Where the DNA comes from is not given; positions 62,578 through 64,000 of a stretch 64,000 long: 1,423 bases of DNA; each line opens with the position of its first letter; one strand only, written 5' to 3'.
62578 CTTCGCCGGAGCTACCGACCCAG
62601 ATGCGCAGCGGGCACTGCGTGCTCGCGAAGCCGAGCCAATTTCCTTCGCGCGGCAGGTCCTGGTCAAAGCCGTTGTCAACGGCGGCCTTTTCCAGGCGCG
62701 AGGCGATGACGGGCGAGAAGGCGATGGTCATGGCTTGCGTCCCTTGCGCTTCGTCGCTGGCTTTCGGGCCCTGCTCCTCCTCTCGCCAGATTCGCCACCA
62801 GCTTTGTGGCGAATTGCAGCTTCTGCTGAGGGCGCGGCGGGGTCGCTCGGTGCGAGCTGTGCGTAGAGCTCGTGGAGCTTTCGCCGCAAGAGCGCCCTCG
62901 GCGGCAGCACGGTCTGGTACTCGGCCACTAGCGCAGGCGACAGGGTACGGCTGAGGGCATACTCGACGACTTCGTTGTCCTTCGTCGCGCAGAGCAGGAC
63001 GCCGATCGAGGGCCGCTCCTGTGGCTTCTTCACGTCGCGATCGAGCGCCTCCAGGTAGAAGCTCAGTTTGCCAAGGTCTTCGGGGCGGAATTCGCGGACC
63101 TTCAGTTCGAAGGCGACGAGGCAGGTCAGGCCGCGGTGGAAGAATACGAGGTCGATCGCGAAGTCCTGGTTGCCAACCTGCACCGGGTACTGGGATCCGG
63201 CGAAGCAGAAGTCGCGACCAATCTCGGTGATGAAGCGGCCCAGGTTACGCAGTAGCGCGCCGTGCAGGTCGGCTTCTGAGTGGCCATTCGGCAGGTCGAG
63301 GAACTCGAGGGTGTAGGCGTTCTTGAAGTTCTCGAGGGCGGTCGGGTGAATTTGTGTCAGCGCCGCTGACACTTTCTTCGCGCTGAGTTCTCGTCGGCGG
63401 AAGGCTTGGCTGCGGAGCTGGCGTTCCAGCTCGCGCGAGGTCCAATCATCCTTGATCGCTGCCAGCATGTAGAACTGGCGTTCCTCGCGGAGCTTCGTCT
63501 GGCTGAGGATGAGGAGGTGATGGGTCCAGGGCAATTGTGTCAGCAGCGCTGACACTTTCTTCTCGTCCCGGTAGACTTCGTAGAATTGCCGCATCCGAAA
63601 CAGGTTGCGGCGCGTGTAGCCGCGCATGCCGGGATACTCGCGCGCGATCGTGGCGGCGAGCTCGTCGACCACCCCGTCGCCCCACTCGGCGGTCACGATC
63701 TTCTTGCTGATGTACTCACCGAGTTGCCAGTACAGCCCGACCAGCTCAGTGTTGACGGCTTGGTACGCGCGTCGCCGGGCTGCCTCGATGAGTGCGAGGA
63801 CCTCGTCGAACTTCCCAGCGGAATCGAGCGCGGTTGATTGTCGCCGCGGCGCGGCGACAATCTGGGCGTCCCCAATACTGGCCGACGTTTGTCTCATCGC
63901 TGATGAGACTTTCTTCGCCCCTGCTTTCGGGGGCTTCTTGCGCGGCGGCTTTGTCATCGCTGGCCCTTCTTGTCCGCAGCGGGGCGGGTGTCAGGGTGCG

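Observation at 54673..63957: Six-gene, overlap-chained nuclease-helicase operon: candidate uncharacterised defence system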

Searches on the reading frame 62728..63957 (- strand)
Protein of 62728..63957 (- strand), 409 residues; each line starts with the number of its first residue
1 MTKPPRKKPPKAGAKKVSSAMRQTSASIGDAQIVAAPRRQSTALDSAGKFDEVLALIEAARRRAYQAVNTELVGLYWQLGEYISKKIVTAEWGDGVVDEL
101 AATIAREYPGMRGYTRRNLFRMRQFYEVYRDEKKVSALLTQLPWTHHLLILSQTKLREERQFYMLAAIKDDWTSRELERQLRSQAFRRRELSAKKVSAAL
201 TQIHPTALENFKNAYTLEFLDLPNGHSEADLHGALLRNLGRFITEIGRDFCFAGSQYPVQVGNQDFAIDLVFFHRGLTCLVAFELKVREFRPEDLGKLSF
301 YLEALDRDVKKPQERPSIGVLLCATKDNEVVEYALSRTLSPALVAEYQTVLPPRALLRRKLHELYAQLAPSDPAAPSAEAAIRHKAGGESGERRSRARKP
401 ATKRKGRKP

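Call 3: search_protein_families(library=pfam, proteins=[window:62728-63957:-], max_evalue=0.01)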
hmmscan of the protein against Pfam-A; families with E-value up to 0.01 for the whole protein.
window:62728-63957:- (409 aa): 2 families
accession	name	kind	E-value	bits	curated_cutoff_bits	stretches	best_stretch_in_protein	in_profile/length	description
PF06250.17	YhcG_C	-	3.9e-51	173.4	32.5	1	210-361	3-156/157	YhcG PDDEXK nuclease domain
PF17761.7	DUF1016_N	-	4.3e-43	147.2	32.8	1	53-188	2-137/137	DUF1016 N-terminal domain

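Call 4: search_protein_families(library=padloc, proteins=[window:62728-63957:-], max_evalue=0.01)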
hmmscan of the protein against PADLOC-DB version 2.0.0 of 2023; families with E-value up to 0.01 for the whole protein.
window:62728-63957:- (409 aa): 31 families (the best 25 are shown)
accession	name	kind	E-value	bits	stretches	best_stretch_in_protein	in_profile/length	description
PDLC04795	PDC-S02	-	2.1e-126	419.9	1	45-366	23-345/357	-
PDLC04831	PDC-S02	-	5.2e-111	369.5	1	47-353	12-321/346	-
PDLC04807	PDC-S02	-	1.2e-93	312.1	1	46-368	13-342/351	-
PDLC04810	PDC-S02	-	1.1e-91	305.8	1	51-350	16-329/355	-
PDLC04803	PDC-S02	-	7.1e-89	296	1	111-367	7-260/269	-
PDLC04822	PDC-S02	-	1.4e-88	295.3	1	44-332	8-293/294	-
PDLC04801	PDC-S02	-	2.1e-78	261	2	45-212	10-177/205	-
PDLC04813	PDC-S02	-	3.2e-61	204.2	1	208-365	5-162/175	-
PDLC04826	PDC-S02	-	4.5e-54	181.4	1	50-250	15-216/222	-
PDLC04827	PDC-S02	-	1.4e-48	163.6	1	49-262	13-230/234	-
PDLC04821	PDC-S02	-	1.3e-42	143.1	1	46-163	10-127/133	-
PDLC04820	PDC-S02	-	2.4e-40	136.6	1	34-368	15-323/332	-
PDLC04794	PDC-S02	-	8.2e-40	133.9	1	49-144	4-99/108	-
PDLC04817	PDC-S02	-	4.1e-37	126.2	2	50-241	12-210/286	-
PDLC04811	PDC-S02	-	5e-36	122.1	1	51-194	17-160/172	-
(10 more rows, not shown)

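Call 5: search_protein_families(library=ncbifam, proteins=[window:62728-63957:-], max_evalue=0.01)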
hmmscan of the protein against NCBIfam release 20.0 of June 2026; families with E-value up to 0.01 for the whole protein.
window:62728-63957:- (409 aa): 0 families

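Call 67: find_encoding_contigs(protein=window:62728-63957:-, flank=10000, max_places=3)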
Protein window:62728-63957:- (409 aa): no gene with exactly this product is on record in the collection.
